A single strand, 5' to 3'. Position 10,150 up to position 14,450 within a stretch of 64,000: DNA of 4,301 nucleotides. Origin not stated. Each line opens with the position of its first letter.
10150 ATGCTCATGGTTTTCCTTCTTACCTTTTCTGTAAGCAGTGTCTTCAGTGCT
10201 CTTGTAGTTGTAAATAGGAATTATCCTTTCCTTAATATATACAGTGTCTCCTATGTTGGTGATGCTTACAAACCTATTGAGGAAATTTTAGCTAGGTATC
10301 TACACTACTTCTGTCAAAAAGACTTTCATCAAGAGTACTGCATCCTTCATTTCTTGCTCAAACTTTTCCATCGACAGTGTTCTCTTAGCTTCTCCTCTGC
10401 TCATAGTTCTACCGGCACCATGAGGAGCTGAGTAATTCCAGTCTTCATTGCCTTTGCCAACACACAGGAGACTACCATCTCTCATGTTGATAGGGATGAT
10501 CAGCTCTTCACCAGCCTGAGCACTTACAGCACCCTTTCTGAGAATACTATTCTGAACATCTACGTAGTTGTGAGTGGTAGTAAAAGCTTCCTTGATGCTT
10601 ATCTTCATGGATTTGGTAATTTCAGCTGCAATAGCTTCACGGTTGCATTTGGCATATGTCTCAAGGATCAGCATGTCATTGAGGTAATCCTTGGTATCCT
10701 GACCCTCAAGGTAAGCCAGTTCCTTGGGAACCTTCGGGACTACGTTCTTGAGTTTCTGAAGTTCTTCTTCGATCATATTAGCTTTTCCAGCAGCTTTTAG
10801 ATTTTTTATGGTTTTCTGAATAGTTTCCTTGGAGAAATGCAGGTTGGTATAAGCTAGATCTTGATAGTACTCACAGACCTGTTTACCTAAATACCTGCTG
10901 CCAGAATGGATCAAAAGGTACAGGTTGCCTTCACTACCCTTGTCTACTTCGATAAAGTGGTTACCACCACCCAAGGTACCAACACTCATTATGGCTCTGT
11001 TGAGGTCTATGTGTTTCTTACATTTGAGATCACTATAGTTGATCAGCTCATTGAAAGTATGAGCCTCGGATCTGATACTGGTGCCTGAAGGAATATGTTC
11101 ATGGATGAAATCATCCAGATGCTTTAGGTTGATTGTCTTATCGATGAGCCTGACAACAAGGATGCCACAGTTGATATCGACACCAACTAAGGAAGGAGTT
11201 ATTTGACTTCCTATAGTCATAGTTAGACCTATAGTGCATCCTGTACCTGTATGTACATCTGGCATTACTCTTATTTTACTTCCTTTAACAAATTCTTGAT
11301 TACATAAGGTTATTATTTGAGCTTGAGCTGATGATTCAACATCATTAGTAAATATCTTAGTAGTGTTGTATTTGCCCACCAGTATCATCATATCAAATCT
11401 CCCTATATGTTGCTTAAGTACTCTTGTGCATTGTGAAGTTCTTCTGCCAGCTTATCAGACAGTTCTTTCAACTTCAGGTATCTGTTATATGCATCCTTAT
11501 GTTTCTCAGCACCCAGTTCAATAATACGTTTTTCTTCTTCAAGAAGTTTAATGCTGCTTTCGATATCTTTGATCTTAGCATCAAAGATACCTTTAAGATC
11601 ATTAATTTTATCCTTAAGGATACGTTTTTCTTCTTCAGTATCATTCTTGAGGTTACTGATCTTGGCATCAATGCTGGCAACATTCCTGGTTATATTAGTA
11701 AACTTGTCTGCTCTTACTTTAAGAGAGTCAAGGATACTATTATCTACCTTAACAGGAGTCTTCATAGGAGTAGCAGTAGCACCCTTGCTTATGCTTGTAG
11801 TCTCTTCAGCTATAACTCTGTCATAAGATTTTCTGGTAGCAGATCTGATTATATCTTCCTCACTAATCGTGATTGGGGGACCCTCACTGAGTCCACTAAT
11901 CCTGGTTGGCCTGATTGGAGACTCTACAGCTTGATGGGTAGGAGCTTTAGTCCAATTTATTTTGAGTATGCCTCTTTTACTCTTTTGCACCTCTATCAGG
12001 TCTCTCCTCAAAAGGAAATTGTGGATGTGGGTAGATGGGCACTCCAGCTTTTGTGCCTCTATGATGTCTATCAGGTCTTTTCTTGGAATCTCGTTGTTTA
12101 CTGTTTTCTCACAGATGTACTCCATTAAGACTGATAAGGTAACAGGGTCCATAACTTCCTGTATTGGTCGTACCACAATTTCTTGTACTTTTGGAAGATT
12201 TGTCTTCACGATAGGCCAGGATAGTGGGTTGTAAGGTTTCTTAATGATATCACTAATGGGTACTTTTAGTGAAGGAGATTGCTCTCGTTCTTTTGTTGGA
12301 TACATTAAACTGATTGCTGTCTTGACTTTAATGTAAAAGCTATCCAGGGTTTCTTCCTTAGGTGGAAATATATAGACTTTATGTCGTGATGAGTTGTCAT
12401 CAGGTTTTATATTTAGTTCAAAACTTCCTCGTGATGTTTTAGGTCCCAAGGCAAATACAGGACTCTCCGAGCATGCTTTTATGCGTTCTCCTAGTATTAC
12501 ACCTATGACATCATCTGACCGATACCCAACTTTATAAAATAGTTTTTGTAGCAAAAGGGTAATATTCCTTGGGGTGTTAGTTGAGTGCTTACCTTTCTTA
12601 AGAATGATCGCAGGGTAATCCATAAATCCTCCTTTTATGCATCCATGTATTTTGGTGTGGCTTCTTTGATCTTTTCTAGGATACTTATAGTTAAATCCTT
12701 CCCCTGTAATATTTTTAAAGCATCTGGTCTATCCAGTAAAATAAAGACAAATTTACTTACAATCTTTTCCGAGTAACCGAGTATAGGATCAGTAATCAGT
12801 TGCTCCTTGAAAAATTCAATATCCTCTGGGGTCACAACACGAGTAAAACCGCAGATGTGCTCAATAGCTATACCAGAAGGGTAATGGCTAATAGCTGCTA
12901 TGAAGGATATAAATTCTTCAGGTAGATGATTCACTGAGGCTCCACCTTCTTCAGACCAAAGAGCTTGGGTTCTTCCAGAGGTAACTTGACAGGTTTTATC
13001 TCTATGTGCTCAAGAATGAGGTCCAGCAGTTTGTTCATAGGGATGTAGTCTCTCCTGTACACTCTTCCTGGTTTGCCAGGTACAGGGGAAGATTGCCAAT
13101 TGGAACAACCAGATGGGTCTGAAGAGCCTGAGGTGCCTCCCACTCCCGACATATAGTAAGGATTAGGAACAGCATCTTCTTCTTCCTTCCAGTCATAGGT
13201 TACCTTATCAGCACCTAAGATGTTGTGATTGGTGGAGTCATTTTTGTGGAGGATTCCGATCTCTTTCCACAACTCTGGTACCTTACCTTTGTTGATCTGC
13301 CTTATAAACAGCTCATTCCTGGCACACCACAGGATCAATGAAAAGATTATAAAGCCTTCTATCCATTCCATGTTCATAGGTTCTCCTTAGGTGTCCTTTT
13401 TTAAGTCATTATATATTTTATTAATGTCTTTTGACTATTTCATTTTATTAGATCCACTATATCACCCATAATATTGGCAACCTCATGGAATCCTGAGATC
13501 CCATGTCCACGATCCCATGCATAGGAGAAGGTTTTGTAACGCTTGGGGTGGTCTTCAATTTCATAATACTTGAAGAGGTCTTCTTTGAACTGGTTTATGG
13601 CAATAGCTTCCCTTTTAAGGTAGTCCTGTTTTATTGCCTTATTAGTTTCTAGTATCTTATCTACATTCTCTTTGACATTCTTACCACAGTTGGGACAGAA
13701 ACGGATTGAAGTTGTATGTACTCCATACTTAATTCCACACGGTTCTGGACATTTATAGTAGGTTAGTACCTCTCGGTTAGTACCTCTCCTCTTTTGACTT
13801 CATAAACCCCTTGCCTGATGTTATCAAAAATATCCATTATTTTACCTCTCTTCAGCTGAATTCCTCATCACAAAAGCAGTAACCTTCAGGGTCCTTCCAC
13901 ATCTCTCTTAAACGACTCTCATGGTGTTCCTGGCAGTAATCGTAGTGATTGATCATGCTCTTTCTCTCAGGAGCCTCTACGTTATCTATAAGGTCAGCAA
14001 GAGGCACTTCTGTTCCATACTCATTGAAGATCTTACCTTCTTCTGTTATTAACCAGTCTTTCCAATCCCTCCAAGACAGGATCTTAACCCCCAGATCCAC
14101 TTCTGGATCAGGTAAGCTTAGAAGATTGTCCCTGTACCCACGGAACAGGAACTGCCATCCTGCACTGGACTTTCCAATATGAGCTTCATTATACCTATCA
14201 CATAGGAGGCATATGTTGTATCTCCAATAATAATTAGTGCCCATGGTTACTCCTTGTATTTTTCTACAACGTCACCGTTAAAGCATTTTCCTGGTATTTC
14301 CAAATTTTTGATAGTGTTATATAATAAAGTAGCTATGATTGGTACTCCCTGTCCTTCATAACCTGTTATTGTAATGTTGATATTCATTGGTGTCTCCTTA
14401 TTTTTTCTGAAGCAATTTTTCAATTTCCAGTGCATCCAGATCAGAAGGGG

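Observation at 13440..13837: Zinc-ribbon gene inactivated by a perfect 14-bp tandem duplication (possible phase-variable switch)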

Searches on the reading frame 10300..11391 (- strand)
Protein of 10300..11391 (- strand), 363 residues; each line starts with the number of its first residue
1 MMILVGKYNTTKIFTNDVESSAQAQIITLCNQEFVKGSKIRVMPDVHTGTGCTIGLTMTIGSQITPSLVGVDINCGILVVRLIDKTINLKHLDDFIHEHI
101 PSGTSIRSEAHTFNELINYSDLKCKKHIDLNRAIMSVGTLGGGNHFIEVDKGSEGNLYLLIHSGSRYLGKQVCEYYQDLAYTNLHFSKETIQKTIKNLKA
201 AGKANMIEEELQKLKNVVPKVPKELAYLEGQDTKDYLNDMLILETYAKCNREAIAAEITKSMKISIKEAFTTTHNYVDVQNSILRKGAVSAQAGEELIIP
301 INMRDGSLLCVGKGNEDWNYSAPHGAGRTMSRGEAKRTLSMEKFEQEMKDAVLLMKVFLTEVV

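Call 26: search_protein_families(library=phrogs, max_evalue=0.00001, proteins=[window:10300-11391:-])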
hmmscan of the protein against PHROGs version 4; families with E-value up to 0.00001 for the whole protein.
window:10300-11391:- (363 aa): 2 families
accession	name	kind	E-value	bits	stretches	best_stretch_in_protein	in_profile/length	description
phrog_1075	-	DNA, RNA and nucleotide metabolism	1.9e-113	381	1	2-351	57-394/459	tRNA splicing ligase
phrog_32430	-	DNA, RNA and nucleotide metabolism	1.4e-32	113.3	1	269-351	11-93/139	tRNA splicing ligase RtcB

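Call 66: search_dna_similar(query=window:10300-11391:-, collection=phages, mode=protein, max_rows=10)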
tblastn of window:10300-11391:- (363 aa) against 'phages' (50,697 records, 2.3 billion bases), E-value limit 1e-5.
Records with a match: 683; places in all: 688; records where one place covers at least 80% of the query: 627.
Best place of each record, by identity: <60% 683.
By first word of the organism name: Mycobacterium 221; Bacillus 59; Listeria 58; Brevibacterium 32; Caulobacter 30; Halorubrum 29; Gordonia 25; Enterococcus 23; Microbacterium 19; Pseudomonas 17; and 43 more.
By host as written in the record: Mycobacterium smegmatis mc2 155 163; Listeria monocytogenes 47; - 43; Brevibacterium aurantiacum SMQ-1335 32; Mycobacterium smegmatis mc#155 29; Gordonia terrae 3612 24; Halorubrum sp. 16; Erwinia amylovora 14; and 143 more.
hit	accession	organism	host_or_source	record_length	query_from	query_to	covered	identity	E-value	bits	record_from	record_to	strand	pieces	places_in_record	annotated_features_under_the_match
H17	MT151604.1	Bacillus phage P59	Cytobacillus oceanisediminis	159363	1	349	96%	55.0%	5e-122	393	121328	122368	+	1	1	tRNA processing protein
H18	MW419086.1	Bacillus phage 015DV002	Bacillus subtilis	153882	1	357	98%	53.3%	3e-112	365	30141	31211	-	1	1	76: tRNA splicing ligase | 77: hypothetical protein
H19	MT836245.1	Bacteriophage sp.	human fecal samples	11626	1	349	96%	54.4%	1e-119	386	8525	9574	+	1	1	record has no annotation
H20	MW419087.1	Bacillus phage 015DV004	Bacillus subtilis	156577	1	357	98%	52.8%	3e-111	362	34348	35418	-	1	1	91: tRNA splicing ligase | 92: hypothetical protein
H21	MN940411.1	Phage f2b1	Staphylococcus aureus ZH 2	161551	1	350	96%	53.5%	1e-118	383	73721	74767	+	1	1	tRNA-splicing ligase | hypothetical protein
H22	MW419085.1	Bacillus phage 000TH009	Bacillus subtilis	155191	1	357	98%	52.5%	3e-111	362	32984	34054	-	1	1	88: tRNA splicing ligase | 89: hypothetical protein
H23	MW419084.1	Bacillus phage 000TH008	Bacillus subtilis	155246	1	357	98%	52.5%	3e-111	362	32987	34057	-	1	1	88: tRNA splicing ligase | 89: hypothetical protein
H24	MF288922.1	Bacillus phage Janet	Bacillus thuringiensis kurstaki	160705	1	348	96%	53.3%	2e-118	383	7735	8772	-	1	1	tRNA splicing ligase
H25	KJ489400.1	Bacillus phage Hoody T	-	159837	1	348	96%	53.0%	5e-119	384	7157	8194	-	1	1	rtcB protein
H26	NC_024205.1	Bacillus phage Hoody T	-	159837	1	348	96%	53.0%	5e-119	384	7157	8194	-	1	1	tRNA splicing ligase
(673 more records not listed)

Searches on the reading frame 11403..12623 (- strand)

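Call 8: search_protein_families(library=pfam, max_evalue=1, proteins=[window:11403-12623:-])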
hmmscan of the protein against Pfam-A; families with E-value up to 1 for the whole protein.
window:11403-12623:- (406 aa): 1 family
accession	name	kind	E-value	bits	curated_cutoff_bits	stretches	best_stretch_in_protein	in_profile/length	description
PF15669.10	CCDC24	-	0.02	15.3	27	1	314-351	138-175/190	Coiled-coil domain-containing protein 24 family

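Call 9: search_protein_families(library=phrogs, max_evalue=1, proteins=[window:11403-12623:-])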
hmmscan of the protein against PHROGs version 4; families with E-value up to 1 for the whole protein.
window:11403-12623:- (406 aa): 3 families
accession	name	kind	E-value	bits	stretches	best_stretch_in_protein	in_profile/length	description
phrog_5962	-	unknown function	0.0084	17.7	1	314-364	20-66/109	-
phrog_35815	-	unknown function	0.11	13.2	1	189-318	4-119/251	-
phrog_31236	-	unknown function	0.11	13.2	1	301-368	48-116/190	-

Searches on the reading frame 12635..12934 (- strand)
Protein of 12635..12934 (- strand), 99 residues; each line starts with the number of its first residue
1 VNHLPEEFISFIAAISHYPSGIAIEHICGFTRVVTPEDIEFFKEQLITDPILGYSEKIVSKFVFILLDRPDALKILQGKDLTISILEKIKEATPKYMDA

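Call 8: search_protein_families(library=pfam, max_evalue=1, proteins=[window:12635-12934:-])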
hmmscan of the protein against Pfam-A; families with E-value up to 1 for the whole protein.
window:12635-12934:- (99 aa): 1 family
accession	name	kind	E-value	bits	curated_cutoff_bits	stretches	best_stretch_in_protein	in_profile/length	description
PF01480.22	PWI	-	0.033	14.9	22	1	50-98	13-58/72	PWI domain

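Call 9: search_protein_families(library=phrogs, max_evalue=1, proteins=[window:12635-12934:-])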
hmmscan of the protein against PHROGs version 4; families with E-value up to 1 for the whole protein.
window:12635-12934:- (99 aa): 1 family
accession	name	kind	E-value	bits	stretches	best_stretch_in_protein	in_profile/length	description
phrog_19286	-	unknown function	0.22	12.6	0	32-45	4-17/52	-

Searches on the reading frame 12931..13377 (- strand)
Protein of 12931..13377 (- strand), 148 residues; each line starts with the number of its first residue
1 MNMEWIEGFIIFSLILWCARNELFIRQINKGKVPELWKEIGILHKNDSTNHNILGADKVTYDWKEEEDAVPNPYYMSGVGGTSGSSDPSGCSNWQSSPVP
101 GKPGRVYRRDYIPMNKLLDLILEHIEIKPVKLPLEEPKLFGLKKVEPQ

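Call 8: search_protein_families(library=pfam, max_evalue=1, proteins=[window:12931-13377:-])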
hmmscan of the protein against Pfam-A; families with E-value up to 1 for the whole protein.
window:12931-13377:- (148 aa): 1 family
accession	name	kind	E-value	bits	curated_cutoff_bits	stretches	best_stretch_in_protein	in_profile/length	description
PF15128.11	T_cell_tran_alt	-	0.25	11.6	27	1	59-96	42-81/92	T-cell leukemia translocation-altered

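Call 9: search_protein_families(library=phrogs, max_evalue=1, proteins=[window:12931-13377:-])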
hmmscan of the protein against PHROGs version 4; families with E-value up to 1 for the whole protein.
window:12931-13377:- (148 aa): 0 families

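Call 73: find_encoding_contigs(protein=window:12931-13377:-, flank=3000, max_places=10)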
Protein window:12931-13377:- (148 aa): 5 contigs read that carry it; 3 places shown.
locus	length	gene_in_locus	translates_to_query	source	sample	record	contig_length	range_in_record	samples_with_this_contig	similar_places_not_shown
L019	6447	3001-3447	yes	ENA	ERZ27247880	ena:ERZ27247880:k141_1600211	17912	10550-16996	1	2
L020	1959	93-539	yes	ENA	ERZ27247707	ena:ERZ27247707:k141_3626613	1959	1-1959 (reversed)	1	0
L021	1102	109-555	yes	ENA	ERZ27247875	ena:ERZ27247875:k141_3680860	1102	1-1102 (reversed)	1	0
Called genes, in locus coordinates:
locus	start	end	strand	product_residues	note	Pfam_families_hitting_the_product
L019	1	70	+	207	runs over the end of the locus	-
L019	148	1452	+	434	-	-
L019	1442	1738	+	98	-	-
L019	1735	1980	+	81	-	-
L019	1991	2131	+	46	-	-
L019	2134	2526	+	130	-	-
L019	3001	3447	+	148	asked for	-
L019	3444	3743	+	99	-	-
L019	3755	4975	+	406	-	-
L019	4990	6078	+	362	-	PF01139:RtcB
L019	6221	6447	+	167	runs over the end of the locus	-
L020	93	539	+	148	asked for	-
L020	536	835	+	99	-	-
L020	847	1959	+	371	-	?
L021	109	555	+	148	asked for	-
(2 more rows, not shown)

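Call 85: search_protein_families(library=ncbifam, max_evalue=0.01, proteins=[window:12931-13377:-])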
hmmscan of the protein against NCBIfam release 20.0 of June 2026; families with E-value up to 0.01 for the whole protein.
window:12931-13377:- (148 aa): 0 families

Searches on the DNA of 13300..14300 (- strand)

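Call 3: search_dna_similar(query=window:13300-14300:-, collection=phages, mode=near, max_rows=30)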
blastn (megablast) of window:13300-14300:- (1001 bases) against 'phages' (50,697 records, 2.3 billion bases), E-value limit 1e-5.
No match.
